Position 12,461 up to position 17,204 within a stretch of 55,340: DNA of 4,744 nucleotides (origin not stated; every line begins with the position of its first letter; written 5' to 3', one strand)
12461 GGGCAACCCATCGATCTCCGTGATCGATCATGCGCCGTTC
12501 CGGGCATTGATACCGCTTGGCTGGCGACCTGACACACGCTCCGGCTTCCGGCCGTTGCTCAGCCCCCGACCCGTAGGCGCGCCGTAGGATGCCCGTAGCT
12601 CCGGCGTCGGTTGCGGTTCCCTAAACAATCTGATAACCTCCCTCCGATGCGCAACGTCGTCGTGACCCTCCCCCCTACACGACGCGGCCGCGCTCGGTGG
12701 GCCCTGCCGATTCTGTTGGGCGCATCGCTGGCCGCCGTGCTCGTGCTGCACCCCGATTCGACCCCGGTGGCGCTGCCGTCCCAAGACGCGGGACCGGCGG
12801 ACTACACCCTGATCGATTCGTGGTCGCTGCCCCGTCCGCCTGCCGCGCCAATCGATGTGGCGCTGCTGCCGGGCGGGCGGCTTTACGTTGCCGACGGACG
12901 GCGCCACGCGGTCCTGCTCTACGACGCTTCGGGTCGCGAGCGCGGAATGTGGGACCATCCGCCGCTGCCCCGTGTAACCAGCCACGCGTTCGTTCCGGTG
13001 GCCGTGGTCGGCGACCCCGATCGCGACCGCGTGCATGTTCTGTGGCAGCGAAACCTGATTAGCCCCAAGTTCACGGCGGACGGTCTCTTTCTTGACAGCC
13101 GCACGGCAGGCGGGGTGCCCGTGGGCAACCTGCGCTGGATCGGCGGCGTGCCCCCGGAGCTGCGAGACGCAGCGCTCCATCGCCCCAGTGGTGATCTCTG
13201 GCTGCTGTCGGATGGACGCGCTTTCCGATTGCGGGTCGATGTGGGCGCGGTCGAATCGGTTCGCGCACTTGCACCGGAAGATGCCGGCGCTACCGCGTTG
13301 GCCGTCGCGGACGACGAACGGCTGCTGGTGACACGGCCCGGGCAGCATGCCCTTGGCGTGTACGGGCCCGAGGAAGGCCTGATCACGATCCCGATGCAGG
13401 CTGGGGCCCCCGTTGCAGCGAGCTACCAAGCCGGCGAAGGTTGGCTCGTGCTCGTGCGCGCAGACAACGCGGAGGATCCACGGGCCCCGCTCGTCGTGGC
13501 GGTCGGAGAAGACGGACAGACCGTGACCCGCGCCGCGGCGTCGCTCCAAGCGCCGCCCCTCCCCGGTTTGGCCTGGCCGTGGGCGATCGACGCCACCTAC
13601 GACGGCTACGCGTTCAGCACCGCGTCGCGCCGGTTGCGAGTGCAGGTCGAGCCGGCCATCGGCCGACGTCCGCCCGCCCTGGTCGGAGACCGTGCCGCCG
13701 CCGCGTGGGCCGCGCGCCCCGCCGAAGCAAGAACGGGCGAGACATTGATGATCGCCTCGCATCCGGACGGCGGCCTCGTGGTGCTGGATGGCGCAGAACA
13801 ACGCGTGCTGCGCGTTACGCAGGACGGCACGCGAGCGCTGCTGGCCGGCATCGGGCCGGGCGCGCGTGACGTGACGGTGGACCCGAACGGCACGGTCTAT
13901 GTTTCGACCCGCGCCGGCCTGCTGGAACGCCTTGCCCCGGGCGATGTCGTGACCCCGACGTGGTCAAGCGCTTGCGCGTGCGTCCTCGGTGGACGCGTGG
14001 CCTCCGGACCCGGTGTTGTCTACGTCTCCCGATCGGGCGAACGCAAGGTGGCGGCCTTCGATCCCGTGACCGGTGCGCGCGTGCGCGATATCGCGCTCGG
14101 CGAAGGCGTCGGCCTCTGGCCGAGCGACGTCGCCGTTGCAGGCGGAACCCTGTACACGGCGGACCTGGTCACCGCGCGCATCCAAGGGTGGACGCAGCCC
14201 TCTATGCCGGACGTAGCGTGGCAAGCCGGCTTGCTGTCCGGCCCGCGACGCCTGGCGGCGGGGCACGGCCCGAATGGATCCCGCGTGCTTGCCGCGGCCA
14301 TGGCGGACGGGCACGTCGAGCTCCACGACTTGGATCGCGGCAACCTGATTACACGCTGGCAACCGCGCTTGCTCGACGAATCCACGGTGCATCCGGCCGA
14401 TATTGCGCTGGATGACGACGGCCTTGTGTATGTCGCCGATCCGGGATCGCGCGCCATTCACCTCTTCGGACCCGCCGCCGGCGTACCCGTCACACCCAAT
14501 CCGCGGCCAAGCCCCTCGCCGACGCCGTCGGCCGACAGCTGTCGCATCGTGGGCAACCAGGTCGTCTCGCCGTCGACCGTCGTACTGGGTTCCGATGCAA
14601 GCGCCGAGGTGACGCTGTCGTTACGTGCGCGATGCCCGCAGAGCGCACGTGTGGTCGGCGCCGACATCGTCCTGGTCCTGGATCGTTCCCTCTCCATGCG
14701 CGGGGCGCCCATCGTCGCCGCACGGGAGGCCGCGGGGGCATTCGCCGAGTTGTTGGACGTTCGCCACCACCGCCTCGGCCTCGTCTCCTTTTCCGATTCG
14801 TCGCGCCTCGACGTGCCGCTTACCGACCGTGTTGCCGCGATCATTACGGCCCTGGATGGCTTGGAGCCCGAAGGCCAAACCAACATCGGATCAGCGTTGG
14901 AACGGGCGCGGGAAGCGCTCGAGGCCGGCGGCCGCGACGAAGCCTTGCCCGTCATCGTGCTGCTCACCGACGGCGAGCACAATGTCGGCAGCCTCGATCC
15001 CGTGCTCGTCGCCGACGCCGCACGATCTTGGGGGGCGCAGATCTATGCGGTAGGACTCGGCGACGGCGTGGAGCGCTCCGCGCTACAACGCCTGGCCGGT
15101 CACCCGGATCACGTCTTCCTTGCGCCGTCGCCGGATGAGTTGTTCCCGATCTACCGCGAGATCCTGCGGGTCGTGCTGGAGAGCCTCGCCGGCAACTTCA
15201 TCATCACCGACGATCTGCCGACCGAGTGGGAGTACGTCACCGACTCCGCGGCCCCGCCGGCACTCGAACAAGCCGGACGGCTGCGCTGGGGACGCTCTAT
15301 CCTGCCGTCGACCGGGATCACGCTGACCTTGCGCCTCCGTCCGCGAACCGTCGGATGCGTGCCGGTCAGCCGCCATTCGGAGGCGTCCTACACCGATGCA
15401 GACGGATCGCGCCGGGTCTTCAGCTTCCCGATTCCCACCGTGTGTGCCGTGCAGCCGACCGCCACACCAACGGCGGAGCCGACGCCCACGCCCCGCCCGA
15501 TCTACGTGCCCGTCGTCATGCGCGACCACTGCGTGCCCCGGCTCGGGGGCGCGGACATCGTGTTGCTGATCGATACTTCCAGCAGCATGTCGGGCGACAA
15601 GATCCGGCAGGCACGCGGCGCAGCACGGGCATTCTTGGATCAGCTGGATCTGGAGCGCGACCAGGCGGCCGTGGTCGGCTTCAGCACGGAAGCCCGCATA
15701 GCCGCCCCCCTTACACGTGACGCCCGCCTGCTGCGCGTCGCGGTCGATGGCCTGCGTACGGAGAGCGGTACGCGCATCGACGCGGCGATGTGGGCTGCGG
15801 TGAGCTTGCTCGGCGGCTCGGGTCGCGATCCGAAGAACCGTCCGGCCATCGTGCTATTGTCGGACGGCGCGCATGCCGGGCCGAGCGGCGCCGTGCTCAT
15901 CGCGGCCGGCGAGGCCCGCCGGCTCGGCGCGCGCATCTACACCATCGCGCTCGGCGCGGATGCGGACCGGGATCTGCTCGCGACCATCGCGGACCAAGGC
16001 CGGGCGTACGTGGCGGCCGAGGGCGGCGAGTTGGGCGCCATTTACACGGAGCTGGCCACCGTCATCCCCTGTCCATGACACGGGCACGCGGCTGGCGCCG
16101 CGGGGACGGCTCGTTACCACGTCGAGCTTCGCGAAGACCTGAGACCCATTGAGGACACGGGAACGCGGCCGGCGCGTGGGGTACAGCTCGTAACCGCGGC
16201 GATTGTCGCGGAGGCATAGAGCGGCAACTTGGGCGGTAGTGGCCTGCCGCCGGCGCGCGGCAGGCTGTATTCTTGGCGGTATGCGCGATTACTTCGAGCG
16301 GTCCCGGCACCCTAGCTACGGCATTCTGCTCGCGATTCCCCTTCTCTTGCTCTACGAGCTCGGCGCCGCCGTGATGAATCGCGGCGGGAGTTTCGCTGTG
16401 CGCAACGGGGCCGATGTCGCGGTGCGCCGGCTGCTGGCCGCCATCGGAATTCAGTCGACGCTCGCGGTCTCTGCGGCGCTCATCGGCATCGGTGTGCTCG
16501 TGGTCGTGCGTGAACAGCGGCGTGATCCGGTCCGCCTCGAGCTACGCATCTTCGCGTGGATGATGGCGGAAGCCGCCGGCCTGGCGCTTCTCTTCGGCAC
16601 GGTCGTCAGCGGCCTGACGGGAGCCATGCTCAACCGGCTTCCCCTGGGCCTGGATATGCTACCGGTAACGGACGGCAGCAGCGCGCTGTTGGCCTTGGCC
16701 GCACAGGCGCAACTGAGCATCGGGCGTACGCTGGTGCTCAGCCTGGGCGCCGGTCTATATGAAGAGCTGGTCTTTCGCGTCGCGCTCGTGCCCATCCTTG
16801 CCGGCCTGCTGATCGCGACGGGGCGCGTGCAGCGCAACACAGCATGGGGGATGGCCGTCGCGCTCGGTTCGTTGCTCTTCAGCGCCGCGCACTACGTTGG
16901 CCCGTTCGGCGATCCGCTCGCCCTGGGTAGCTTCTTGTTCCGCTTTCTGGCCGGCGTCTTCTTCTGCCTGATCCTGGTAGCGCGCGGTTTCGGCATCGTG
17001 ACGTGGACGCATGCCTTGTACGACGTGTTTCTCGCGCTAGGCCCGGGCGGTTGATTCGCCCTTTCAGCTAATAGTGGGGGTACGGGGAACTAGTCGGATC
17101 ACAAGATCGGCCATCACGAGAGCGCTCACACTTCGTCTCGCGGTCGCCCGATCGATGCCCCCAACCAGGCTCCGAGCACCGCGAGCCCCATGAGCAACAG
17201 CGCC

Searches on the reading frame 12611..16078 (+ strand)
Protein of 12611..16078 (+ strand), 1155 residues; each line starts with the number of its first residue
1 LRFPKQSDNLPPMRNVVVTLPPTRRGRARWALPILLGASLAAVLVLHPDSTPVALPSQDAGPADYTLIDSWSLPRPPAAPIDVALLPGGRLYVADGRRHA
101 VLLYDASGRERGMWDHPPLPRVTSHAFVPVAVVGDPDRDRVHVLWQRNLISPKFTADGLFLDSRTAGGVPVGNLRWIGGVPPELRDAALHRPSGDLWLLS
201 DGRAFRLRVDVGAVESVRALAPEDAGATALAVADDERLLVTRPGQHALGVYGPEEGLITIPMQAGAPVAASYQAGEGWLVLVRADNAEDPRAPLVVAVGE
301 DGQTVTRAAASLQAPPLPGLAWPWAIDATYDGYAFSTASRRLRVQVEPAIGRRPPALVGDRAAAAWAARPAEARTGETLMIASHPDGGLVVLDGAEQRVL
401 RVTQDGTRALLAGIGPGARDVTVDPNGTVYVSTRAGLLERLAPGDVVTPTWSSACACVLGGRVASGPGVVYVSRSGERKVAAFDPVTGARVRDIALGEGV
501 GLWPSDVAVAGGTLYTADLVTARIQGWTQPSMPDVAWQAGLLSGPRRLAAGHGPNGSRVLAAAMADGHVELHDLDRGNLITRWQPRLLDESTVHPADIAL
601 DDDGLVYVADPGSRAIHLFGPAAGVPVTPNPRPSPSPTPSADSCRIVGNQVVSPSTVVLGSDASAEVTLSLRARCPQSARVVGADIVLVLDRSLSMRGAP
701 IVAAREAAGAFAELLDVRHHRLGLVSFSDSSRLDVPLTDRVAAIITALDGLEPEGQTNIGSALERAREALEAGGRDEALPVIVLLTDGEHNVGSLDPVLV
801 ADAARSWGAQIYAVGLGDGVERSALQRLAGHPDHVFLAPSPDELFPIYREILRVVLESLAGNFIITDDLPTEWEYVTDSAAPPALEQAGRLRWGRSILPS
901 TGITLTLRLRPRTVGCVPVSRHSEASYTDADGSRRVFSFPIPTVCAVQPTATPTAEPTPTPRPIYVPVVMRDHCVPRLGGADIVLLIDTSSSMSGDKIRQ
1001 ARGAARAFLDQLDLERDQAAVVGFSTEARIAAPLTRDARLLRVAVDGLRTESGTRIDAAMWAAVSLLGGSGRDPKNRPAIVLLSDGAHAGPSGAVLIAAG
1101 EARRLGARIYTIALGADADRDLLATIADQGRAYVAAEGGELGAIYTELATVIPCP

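Call 10: search_protein_families(library=pfam, proteins=[window:12611-16078:+], max_evalue=0.001)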
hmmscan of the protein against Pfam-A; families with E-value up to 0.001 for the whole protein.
window:12611-16078:+ (1155 aa): 7 families
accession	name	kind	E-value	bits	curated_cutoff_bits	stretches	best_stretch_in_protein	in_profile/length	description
PF00092.34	VWA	-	5.8e-46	157.3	23.8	2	685-844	1-168/174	von Willebrand factor type A domain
PF13519.12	VWA_2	-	6.4e-35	120.5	27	2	686-789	1-107/107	von Willebrand factor type A domain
PF01436.27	NHL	-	1.1e-12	47.8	20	0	80-101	4-25/28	NHL repeat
PF13768.12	VWA_3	-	6.7e-11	42.9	27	1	982-1131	2-150/155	von Willebrand factor type A domain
PF05762.20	VWA_CoxE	-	2.7e-07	30.7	26.4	0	981-1113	57-186/222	VWA domain containing CoxE-like protein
PF11775.14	CobT_C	-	3.1e-06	27.4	21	0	983-1029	15-61/220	Cobalamin biosynthesis protein CobT VWA domain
PF06707.17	DUF1194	-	0.00096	18.9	27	0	740-816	79-154/206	Protein of unknown function (DUF1194)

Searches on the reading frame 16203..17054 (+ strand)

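Call 10: search_protein_families(library=pfam, proteins=[window:16203-17054:+], max_evalue=0.001)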
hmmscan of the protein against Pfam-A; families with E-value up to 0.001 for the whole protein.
window:16203-17054:+ (283 aa): 1 family
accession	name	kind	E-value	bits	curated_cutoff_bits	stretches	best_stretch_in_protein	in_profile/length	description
PF02517.21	Rce1-like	-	2.2e-09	37.9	22.4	1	173-276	5-93/93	Type II CAAX prenyl endopeptidase Rce1-like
